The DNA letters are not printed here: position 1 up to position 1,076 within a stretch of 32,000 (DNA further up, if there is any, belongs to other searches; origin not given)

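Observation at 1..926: Hidden minus-strand gene with a eukaryote-type class I PDE signature; the listed 291-aa plus-strand ORF is its shadow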

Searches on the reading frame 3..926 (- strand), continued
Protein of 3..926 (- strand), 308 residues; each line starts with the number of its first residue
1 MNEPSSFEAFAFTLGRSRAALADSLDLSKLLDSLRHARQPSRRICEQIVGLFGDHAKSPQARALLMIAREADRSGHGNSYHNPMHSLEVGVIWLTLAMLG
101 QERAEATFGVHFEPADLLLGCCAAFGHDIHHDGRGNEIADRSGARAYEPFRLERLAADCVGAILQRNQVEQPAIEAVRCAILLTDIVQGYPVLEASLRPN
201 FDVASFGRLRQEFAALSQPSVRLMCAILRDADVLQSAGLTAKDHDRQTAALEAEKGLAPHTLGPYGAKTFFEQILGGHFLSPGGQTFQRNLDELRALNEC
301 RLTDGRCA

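Call 31: search_protein_representatives(alignment_id=A1)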
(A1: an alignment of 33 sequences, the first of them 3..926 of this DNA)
Query: 33 sequences, 319 profile positions. Proteins with E-value up to 0.001 (for the whole library): 929; up to 1e-10: 514; up to 1e-30: 104. The best 150 are listed.
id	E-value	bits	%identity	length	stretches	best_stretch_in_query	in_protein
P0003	4.2e-124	429.9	-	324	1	9-316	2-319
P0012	7.5e-122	422.5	-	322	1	5-318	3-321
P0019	5.9e-107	373.6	-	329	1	19-316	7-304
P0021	1.3e-104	365.8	-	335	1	15-317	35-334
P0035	1.3e-98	346.1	-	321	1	15-313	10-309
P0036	3.7e-96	338.1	-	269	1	58-318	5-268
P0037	2.3e-94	332.2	-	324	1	25-314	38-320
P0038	1.6e-92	326.2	-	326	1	21-300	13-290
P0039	8.4e-90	317.2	-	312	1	23-315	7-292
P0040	2.3e-83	296.0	-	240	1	90-317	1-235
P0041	7.1e-83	294.4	-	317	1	24-315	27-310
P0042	1.5e-79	283.5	-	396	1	25-303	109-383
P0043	2.0e-78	279.8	-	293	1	25-307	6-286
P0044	2.5e-78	279.5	-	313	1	25-315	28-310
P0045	7.9e-75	268.0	-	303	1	26-312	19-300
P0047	1.3e-69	250.9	-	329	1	28-314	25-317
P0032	5.2e-61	222.6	-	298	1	17-297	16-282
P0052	1.5e-59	217.8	-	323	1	25-315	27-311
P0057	1.8e-54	201.1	-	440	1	43-304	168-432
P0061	4.3e-48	180.2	-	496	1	35-297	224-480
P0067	1.1e-43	165.7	-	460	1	26-293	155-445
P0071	8.3e-42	159.5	-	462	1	45-294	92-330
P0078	6.9e-40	153.2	-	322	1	23-300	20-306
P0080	3.5e-39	150.9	-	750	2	45-274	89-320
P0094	1.2e-35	139.3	-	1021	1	19-293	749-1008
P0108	9.4e-34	133.0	-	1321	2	24-281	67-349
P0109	9.9e-34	133.0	-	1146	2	52-273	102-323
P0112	3.4e-33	131.2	-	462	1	28-294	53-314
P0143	1.0e-29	119.8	-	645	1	16-284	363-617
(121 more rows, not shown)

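Call 32: search_protein_families(library=pfam, proteins=[P0094, P0108, P0109, P0080, P0143, P0061, P0057, P0067, P0071, P0112], max_evalue=0.001)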
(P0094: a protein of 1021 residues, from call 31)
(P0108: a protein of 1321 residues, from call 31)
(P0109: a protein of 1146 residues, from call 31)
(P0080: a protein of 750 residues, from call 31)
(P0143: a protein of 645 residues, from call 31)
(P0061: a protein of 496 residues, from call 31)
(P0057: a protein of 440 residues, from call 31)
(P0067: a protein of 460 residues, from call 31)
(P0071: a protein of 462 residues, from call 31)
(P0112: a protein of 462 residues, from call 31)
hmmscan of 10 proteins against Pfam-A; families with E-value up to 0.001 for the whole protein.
P0094 (1021 aa): 7 families
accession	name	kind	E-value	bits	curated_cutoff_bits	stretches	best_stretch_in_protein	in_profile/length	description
PF13487.12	HD_5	-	4.4e-38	131.1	27.2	1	553-691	30-169/170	HD domain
PF00072.30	Response_reg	-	3.5e-15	56.6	30.2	1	30-130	13-110/111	Response regulator receiver domain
PF01590.32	GAF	-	4.5e-10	40.6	22.4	1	177-330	2-133/133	GAF domain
PF13492.12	GAF_3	-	4e-09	37.4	27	1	181-332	6-129/129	GAF domain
PF13185.12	GAF_2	-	5.4e-09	36.8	28.6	1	175-331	2-136/136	GAF domain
PF01966.28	HD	-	2.8e-05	24.8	22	0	362-446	2-68/116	HD domain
PF00233.25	PDEase_I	-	0.00012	22.3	24.8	0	813-859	1-51/238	3'5'-cyclic nucleotide phosphodiesterase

P0108 (1321 aa): 1 family
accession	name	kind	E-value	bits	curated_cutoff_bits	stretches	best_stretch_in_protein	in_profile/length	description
PF00233.25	PDEase_I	-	1.8e-14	54.5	24.8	2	127-186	1-52/238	3'5'-cyclic nucleotide phosphodiesterase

P0109 (1146 aa): 2 families
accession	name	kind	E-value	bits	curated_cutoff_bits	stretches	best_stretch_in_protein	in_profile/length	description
PF03691.19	UPF0167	-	1.6e-45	155.4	25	1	973-1145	1-174/174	Uncharacterised protein family (UPF0167)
PF00233.25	PDEase_I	-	3.7e-05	24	24.8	1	131-182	1-51/238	3'5'-cyclic nucleotide phosphodiesterase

P0080 (750 aa): 1 family
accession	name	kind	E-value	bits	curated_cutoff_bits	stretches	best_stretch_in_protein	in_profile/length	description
PF00233.25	PDEase_I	-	4.5e-08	33.5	24.8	1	127-178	1-52/238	3'5'-cyclic nucleotide phosphodiesterase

P0143 (645 aa): 4 families
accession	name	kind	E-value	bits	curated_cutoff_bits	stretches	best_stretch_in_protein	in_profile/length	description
PF14572.12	Pribosyl_synth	-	3.6e-16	60.1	27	1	237-338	77-171/184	Phosphoribosyl synthetase-associated domain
PF13793.12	Pribosyltran_N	-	2.7e-15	56.7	25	1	36-134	31-117/117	N-terminal domain of ribose phosphate pyrophosphokinase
PF00156.33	Pribosyltran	-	4e-09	36.4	26.3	1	237-280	81-124/158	Phosphoribosyl transferase domain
PF00233.25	PDEase_I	-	5.4e-07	30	24.8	1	427-479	1-52/238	3'5'-cyclic nucleotide phosphodiesterase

P0061 (496 aa): 1 family
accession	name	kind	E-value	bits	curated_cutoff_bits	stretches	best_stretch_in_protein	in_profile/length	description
PF00233.25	PDEase_I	-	9.4e-06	25.9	24.8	1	271-325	1-51/238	3'5'-cyclic nucleotide phosphodiesterase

P0057 (440 aa): 0 families

P0067 (460 aa): 1 family
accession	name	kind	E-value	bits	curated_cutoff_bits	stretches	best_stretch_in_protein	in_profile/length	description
PF00233.25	PDEase_I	-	0.00022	21.4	24.8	1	210-305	1-93/238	3'5'-cyclic nucleotide phosphodiesterase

P0071 (462 aa): 2 families
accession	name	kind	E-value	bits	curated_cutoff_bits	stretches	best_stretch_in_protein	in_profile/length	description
PF00233.25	PDEase_I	-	9.5e-07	29.2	24.8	1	127-180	1-52/238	3'5'-cyclic nucleotide phosphodiesterase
PF01966.28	HD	-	0.00038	21.2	22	1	131-210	3-77/116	HD domain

P0112 (462 aa): 1 family
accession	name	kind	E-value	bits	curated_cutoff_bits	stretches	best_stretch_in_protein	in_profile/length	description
PF00233.25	PDEase_I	-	1.2e-05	25.6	24.8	1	104-157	1-52/238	3'5'-cyclic nucleotide phosphodiesterase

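Call 35: find_encoding_contigs(protein=P0004, flank=5000, max_places=2)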
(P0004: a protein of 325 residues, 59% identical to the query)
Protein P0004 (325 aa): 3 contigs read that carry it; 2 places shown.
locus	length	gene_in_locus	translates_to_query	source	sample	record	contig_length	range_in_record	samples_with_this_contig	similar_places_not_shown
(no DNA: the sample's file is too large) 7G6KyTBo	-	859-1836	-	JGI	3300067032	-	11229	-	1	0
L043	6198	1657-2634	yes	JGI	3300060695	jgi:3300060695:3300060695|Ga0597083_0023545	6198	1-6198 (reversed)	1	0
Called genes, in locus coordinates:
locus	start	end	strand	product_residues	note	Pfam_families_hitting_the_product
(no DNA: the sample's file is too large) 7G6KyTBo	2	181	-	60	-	?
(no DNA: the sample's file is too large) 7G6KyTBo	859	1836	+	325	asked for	-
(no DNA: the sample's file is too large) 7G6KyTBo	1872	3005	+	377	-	PF01266:DAO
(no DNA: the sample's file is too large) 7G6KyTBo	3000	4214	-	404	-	PF00202:Aminotran_3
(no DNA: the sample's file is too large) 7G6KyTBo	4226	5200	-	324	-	PF00491:Arginase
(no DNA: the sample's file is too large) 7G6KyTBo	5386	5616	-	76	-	-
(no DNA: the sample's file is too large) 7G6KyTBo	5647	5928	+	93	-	-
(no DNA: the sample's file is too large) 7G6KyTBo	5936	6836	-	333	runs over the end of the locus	PF09084:NMT1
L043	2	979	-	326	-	?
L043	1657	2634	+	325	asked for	-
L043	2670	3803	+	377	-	PF01266:DAO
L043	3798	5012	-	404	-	PF00202:Aminotran_3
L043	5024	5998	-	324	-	PF00491:Arginase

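Call 36: find_encoding_contigs(protein=P0009, flank=5000, max_places=2)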
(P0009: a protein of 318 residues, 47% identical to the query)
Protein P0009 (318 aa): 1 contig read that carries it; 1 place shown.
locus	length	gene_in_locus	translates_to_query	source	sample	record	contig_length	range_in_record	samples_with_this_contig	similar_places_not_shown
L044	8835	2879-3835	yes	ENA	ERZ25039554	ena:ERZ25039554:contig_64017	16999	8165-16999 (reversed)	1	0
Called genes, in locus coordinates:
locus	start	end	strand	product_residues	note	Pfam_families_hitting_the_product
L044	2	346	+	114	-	?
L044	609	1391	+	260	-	PF10370:Rv2993c-like_N, PF01557:FAA_hydrolase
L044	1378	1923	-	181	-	-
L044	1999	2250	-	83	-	-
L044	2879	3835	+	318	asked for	-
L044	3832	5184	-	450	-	PF12837:Fer4_6 (faint), PF12838:Fer4_7 (faint), PF13187:Fer4_9 (faint), PF13237:Fer4_10 (faint), PF13247:Fer4_11, PF02775:TPP_enzyme_C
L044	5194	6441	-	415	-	PF01266:DAO (faint), PF07992:Pyr_redox_2, PF13738:Pyr_redox_3, PF00070:Pyr_redox, PF18267:Rubredoxin_C (weak)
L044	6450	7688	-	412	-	PF01855:POR_N, PF17147:PFOR_II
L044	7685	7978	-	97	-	PF13187:Fer4_9 (faint), PF12797:Fer4_2 (faint), PF13237:Fer4_10 (faint), PF14697:Fer4_21, PF12838:Fer4_7 (weak), PF13484:Fer4_16 (faint), PF00037:Fer4 (weak), PF12837:Fer4_6 (weak)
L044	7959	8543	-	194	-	PF01558:POR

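Call 37: find_encoding_contigs(protein=P0013, flank=5000, max_places=2)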
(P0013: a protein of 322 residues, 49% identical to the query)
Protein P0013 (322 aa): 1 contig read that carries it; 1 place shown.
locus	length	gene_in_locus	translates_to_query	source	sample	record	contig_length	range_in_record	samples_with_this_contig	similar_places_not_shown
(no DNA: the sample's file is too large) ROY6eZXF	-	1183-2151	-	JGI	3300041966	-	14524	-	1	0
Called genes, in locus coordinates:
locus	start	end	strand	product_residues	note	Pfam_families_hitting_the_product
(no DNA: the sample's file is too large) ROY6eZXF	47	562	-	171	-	-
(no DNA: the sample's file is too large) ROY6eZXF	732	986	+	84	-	PF06490:FleQ (weak), PF00072:Response_reg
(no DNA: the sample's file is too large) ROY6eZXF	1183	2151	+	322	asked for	-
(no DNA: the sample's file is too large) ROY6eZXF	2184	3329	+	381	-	PF00144:Beta-lactamase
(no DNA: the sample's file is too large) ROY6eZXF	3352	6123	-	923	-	PF03699:UPF0182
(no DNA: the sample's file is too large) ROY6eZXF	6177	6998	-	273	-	PF02596:DUF169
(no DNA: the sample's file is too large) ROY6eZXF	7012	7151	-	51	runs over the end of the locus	-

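Call 38: find_encoding_contigs(protein=P0022, flank=5000, max_places=2)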
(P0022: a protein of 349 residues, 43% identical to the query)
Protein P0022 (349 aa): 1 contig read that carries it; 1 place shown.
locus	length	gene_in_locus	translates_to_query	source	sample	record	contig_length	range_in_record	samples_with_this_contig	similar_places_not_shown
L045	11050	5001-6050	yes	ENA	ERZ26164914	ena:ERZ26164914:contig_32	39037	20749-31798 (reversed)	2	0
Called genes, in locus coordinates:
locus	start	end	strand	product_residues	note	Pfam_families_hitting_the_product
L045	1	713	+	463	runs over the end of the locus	PF00174:Oxidored_molyb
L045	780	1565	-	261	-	PF09851:SHOCT (weak)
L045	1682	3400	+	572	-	PF00449:Urease_alpha, PF07969:Amidohydro_3 (faint), PF01979:Amidohydro_1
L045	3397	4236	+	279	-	PF01730:UreF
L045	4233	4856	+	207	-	PF02492:cobW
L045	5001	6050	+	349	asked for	-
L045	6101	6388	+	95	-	PF03083:MtN3_slv (weak), PF04193:PQ-loop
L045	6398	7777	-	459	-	PF00860:Xan_ur_permease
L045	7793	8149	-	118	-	PF00576:Transthyretin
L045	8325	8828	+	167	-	PF09349:OHCU_decarbox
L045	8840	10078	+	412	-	PF04389:Peptidase_M28 (weak), PF01546:Peptidase_M20, PF07687:M20_dimer (weak)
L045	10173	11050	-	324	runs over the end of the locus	-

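Call 45: list_cluster_members(proteins=[P0025, P0029, P0031, P0032, P0001])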
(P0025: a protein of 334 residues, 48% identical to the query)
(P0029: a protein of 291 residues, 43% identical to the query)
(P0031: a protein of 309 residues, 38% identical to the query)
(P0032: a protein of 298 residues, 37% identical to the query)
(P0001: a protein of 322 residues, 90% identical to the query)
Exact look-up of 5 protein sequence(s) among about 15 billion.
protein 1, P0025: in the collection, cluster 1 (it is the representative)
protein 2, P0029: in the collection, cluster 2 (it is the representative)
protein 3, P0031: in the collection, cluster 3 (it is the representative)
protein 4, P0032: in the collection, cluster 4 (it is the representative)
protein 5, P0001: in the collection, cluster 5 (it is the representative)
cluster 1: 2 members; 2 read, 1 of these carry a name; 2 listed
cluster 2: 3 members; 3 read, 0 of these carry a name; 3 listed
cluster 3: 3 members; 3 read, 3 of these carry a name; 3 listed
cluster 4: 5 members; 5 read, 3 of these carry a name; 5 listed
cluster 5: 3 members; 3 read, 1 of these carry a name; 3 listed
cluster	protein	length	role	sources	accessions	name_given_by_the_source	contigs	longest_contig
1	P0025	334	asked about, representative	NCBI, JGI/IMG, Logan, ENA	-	hypothetical protein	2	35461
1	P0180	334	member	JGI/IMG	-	-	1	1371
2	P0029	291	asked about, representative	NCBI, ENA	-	-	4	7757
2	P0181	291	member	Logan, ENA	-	-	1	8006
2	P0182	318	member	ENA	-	-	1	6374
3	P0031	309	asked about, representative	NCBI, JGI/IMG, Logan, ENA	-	hypothetical protein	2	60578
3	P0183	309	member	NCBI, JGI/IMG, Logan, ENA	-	hypothetical protein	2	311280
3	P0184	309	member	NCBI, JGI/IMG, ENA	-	hypothetical protein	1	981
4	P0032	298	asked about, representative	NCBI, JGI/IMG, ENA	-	hypothetical protein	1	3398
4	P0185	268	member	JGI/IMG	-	hypothetical protein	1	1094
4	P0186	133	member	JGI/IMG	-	hypothetical protein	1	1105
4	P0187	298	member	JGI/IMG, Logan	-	-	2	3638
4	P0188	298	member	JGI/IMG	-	-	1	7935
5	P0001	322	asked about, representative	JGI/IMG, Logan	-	-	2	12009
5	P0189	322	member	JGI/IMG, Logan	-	hypothetical protein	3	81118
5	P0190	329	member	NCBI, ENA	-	-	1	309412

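Call 46: find_encoding_contigs(protein=P0190, flank=8000, max_places=2)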
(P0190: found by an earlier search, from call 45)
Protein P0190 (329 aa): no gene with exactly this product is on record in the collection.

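Call 48: find_encoding_contigs(protein=P0189, flank=8000, max_places=2)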
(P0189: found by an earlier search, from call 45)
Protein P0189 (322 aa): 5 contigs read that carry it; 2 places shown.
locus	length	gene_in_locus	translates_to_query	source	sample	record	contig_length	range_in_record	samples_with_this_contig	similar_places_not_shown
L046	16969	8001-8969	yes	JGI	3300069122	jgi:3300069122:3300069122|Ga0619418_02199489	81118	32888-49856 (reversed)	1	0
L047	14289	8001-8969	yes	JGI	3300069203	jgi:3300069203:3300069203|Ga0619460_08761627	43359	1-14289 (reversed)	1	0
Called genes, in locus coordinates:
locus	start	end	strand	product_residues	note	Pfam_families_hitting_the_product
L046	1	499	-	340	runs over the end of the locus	PF07728:AAA_5 (faint), PF13401:AAA_22 (faint), PF01078:Mg_chelatase, PF17863:AAA_lid_2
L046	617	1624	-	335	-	PF02401:LYTB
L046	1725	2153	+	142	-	PF00034:Cytochrom_C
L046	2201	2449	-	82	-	-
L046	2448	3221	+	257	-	PF00378:ECH_1, PF16113:ECH_2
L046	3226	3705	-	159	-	PF00027:cNMP_binding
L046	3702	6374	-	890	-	PF00664:ABC_membrane, PF00005:ABC_tran (faint)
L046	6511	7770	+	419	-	PF00520:Ion_trans, PF07885:Ion_trans_2, PF00027:cNMP_binding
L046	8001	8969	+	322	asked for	-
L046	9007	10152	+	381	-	PF01266:DAO, PF13450:NAD_binding_8 (weak)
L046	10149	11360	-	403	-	PF00202:Aminotran_3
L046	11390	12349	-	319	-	PF00491:Arginase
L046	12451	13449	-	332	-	PF09084:NMT1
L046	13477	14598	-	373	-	PF00528:BPD_transp_1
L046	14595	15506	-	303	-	PF00528:BPD_transp_1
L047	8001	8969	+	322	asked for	-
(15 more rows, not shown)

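Call 51: search_protein_families(library=pfam, proteins=[L002:3986-5344:+, L002:6904-8364:+, L003:4119-5747:+, L003:6905-9664:+, L004:3916-5748:+, L004:6881-8089:+, L007:4755-5834:-, L007:6928-9093:-, L008:4044-5885:+, L009:4405-5640:-], max_evalue=0.0001)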
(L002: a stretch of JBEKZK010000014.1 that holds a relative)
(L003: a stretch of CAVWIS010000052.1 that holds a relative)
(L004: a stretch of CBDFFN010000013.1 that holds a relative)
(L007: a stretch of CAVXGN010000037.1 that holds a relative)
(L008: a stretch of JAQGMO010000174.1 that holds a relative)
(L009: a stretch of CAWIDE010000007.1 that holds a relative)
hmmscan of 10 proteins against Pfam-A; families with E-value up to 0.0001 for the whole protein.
L002:3986-5344:+ (453 aa): 0 families

L002:6904-8364:+ (487 aa): 0 families

L003:4119-5747:+ (543 aa): 0 families

L003:6905-9664:+ (920 aa): 2 families
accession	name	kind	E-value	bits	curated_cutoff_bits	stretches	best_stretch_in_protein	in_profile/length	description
PF00501.34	AMP-binding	-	1.5e-31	110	29.9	1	371-550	71-246/384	AMP-binding enzyme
PF00005.33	ABC_tran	-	7.1e-19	69.2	25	1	46-139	2-80/137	ABC transporter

L004:3916-5748:+ (611 aa): 4 families
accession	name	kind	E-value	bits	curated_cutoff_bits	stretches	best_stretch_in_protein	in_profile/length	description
PF00557.29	Peptidase_M24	-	1.1e-51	176.1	23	1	330-539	4-207/208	Metallopeptidase family M24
PF16189.11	Creatinase_N_2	-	4.9e-32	111.6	29.7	1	167-325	1-161/161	Creatinase/Prolidase N-terminal domain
PF01321.24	Creatinase_N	-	2.6e-22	80.2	22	1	26-158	1-120/128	Creatinase/Prolidase N-terminal domain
PF16188.10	Peptidase_M24_C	-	3.2e-20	72.3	28.9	1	549-608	1-62/63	C-terminal region of peptidase_M24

L004:6881-8089:+ (403 aa): 1 family
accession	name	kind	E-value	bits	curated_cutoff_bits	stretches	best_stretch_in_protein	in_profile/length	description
PF00990.26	GGDEF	-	1.9e-39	135.5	23.8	1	245-396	1-161/161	Diguanylate cyclase, GGDEF domain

L007:4755-5834:- (360 aa): 1 family
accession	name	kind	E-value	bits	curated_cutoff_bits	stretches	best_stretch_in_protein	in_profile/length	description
PF00571.33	CBS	-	3.3e-31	107.8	24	2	35-86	1-52/57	CBS domain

L007:6928-9093:- (722 aa): 2 families
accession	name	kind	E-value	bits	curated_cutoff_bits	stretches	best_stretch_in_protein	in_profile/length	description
PF05226.16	CHASE2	-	2e-29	103.4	26.3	1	36-376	18-252/257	CHASE2 domain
PF00211.25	Guanylate_cyc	-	2.1e-25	89.9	21.9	1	465-640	6-175/183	Adenylate and Guanylate cyclase catalytic domain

L008:4044-5885:+ (614 aa): 5 families
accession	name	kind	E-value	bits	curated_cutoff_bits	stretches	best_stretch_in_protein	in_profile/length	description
PF13487.12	HD_5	-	2.5e-43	148.2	27.2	1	416-570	4-170/170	HD domain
PF01590.32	GAF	-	1.4e-10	42.2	22.4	1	53-208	1-133/133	GAF domain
PF13492.12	GAF_3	-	6e-08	33.6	27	1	56-210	4-129/129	GAF domain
PF01966.28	HD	-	6.9e-08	33.2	22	0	241-341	3-90/116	HD domain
PF13185.12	GAF_2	-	9e-08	32.9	28.6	1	52-209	2-136/136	GAF domain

L009:4405-5640:- (412 aa): 3 families
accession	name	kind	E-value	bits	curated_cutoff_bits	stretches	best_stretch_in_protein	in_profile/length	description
PF00561.26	Abhydrolase_1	-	6.6e-23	82.1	25.8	1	80-194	1-111/245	alpha/beta hydrolase fold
PF12697.13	Abhydrolase_6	-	5.1e-12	47.4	26.3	1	82-211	1-117/217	Alpha/beta hydrolase family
PF12146.15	Hydrolase_4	-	7.6e-09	35.6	27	1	81-195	6-117/239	Serine aminopeptidase, S33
